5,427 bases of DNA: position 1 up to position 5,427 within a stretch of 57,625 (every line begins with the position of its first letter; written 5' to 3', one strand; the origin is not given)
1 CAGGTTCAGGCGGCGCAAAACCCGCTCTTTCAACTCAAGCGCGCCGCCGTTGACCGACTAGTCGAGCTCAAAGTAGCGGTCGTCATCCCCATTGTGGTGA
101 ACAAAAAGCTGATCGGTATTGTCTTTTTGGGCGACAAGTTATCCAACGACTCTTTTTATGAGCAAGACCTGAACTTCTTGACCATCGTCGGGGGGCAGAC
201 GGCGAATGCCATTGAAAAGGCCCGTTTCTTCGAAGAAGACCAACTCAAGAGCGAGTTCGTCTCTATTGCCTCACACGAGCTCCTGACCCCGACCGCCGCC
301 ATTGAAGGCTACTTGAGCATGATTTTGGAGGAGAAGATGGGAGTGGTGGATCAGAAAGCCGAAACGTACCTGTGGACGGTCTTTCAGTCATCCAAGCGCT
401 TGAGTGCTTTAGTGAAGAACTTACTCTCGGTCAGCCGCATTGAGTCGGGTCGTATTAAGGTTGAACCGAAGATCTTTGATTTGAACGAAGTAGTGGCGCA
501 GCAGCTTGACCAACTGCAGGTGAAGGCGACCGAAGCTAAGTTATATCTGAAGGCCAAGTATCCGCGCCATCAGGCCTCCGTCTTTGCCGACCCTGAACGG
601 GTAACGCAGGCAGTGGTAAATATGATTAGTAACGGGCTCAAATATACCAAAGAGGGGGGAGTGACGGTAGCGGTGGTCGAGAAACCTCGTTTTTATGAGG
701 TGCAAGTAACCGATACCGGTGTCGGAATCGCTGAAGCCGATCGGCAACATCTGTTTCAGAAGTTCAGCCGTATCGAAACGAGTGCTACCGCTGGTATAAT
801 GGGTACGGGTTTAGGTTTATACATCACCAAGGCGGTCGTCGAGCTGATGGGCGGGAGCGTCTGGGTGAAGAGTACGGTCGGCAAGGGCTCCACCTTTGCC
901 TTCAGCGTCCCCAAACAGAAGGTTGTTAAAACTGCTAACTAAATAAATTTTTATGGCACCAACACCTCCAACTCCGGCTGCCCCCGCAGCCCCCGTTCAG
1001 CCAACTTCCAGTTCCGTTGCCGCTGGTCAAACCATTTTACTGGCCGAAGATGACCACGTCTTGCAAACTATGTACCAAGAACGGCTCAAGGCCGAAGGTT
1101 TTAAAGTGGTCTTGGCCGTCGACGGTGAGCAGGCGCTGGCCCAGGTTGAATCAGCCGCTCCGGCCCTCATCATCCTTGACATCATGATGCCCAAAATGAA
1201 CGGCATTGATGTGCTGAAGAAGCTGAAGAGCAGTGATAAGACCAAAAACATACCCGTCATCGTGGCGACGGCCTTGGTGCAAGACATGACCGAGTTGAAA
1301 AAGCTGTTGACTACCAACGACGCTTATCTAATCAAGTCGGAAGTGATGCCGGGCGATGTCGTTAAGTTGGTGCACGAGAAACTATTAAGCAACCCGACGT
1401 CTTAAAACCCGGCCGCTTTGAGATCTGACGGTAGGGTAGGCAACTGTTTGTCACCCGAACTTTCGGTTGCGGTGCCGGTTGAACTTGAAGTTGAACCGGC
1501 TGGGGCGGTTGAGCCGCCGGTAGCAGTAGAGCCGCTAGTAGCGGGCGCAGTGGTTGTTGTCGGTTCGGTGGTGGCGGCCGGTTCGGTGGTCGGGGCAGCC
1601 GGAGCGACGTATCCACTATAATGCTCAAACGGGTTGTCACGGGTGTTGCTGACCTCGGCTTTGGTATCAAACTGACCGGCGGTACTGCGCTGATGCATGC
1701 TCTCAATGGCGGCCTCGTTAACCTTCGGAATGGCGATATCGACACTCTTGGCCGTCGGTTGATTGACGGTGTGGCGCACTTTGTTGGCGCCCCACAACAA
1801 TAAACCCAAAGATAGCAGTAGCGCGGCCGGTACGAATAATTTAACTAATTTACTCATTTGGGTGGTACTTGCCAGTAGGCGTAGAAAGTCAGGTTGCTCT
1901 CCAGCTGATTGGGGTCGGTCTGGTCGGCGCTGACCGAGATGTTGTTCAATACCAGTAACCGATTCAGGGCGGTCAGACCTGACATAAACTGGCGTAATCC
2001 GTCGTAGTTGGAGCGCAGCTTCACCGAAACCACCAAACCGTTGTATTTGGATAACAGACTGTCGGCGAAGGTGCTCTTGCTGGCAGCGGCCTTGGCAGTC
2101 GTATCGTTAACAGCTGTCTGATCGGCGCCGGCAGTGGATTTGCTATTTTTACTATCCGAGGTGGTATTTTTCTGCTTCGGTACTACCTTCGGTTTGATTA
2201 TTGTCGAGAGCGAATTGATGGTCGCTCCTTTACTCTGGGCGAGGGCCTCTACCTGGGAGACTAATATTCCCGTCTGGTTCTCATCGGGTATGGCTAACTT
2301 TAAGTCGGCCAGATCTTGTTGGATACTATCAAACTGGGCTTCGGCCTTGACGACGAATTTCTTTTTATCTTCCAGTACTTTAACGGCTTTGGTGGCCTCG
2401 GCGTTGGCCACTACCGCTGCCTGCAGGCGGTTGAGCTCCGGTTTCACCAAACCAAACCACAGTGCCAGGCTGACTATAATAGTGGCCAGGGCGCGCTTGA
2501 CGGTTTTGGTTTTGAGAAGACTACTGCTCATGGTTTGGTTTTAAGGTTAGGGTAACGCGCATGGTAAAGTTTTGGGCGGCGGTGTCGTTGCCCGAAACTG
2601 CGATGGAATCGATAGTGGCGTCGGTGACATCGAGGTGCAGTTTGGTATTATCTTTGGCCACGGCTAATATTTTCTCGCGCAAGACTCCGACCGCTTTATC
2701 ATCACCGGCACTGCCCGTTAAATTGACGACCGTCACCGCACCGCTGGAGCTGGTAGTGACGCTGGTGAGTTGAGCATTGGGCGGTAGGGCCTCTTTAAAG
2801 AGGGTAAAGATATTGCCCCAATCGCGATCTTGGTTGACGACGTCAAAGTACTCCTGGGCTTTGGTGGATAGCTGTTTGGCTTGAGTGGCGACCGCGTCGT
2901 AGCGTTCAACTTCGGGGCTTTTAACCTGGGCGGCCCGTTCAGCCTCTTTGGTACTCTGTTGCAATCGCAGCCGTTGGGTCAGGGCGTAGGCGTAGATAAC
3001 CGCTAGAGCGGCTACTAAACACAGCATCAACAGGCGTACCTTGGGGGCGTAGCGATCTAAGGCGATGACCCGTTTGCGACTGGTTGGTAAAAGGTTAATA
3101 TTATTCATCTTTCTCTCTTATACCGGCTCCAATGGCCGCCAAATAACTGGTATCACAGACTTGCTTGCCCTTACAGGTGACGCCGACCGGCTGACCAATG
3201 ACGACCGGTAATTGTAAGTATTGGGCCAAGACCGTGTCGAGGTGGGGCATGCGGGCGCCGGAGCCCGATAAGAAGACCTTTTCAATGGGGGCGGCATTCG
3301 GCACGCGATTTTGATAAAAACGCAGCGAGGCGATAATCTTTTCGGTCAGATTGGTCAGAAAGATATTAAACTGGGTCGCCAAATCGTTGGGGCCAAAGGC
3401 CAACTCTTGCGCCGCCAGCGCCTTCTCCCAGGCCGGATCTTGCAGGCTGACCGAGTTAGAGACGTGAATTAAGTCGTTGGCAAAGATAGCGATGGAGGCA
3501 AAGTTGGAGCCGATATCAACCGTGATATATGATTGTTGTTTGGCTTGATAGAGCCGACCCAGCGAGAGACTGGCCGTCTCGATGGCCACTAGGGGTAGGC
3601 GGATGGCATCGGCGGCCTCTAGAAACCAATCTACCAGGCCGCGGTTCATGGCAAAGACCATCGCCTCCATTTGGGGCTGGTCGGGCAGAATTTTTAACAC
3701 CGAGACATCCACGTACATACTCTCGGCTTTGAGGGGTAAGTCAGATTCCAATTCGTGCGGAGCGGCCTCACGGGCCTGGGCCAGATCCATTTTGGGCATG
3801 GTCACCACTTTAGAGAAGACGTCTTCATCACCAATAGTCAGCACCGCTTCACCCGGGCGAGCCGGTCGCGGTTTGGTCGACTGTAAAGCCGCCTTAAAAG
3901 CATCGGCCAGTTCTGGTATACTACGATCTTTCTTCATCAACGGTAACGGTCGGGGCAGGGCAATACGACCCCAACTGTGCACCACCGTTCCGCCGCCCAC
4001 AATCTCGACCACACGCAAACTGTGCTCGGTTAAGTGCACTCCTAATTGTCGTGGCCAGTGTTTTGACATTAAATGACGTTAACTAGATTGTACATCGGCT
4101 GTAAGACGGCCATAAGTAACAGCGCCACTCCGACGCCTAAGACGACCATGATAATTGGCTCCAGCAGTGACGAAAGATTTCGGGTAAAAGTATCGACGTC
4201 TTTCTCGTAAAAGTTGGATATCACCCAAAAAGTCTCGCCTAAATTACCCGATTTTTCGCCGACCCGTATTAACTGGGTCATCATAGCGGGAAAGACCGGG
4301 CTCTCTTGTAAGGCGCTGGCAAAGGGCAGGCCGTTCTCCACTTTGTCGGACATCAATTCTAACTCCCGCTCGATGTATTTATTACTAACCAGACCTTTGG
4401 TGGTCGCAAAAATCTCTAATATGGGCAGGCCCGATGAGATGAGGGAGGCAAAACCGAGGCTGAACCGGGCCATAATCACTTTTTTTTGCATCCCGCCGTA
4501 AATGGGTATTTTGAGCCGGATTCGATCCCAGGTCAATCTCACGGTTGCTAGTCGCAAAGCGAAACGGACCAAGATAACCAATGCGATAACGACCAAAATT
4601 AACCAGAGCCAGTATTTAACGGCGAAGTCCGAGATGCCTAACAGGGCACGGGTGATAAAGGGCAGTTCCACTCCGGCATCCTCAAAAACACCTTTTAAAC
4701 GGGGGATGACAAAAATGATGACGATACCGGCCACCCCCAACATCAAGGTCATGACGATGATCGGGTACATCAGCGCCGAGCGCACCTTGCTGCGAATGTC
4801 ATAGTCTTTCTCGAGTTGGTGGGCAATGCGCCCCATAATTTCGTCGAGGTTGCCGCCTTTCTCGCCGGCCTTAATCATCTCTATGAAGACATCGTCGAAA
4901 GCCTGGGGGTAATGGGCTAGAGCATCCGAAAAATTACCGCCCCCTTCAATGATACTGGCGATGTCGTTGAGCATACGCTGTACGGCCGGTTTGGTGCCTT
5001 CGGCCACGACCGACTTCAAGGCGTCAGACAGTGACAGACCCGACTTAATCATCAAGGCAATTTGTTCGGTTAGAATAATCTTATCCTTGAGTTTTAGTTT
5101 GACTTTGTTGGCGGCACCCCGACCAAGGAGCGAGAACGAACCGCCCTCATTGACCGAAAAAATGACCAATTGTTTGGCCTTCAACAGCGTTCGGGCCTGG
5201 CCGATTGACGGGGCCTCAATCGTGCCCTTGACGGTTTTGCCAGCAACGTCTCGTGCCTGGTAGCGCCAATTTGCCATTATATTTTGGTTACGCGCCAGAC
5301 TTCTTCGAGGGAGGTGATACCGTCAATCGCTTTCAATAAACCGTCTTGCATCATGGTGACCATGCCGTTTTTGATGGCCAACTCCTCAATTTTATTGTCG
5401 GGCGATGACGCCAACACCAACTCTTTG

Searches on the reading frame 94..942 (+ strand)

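Call 37: search_protein_families(library=pfam, proteins=[window:94-942:+], max_evalue=0.00001)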
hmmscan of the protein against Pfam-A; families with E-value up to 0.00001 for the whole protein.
window:94-942:+ (282 aa): 2 families
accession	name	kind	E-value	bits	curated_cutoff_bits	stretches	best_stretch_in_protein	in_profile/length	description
PF02518.31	HATPase_c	-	1e-27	97.2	26.4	1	166-275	2-110/111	Histidine kinase-, DNA gyrase B-, and HSP90-like ATPase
PF00512.31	HisKA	-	9.8e-13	48.4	26.9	1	52-119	2-66/66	His Kinase A (phospho-acceptor) domain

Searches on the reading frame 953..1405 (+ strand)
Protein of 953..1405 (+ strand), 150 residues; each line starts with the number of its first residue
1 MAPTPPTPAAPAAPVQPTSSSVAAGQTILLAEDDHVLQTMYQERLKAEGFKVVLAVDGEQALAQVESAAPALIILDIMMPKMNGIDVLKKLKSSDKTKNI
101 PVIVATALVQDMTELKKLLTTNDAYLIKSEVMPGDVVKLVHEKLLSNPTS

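Call 37: search_protein_families(library=pfam, proteins=[window:953-1405:+], max_evalue=0.00001)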
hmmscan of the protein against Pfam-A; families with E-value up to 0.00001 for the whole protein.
window:953-1405:+ (150 aa): 1 family
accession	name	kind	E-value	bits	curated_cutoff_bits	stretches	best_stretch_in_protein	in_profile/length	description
PF00072.30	Response_reg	-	2.6e-19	69.8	30.2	1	28-129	1-100/111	Response regulator receiver domain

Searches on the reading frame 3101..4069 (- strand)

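Call 37: search_protein_families(library=pfam, proteins=[window:3101-4069:-], max_evalue=0.00001)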
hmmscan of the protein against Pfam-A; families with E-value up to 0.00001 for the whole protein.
window:3101-4069:- (322 aa): 1 family
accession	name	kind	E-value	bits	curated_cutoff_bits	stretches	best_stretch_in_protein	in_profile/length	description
PF11104.14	PilM_2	-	8.5e-11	41.8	27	0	235-296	249-309/340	Type IV pilus assembly protein PilM;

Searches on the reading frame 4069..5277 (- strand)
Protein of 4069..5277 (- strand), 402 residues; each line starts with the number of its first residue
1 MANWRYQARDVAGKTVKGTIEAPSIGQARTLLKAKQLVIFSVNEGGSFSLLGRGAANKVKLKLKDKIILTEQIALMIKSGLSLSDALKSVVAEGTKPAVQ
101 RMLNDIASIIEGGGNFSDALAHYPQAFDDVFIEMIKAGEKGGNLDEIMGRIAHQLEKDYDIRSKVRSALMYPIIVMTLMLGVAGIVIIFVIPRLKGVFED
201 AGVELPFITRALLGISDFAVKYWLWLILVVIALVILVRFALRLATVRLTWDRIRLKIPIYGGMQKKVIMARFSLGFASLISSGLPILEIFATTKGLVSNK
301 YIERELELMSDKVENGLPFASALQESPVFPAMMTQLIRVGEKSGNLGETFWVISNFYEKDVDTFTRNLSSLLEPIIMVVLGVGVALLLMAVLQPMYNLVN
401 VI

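Call 37: search_protein_families(library=pfam, proteins=[window:4069-5277:-], max_evalue=0.00001)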
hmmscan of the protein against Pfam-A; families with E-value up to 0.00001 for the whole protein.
window:4069-5277:- (402 aa): 1 family
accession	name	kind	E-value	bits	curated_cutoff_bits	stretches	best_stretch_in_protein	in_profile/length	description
PF00482.28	T2SSF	-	5.7e-57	191.5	25.2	2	70-192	2-125/125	Type II secretion system (T2SS), protein F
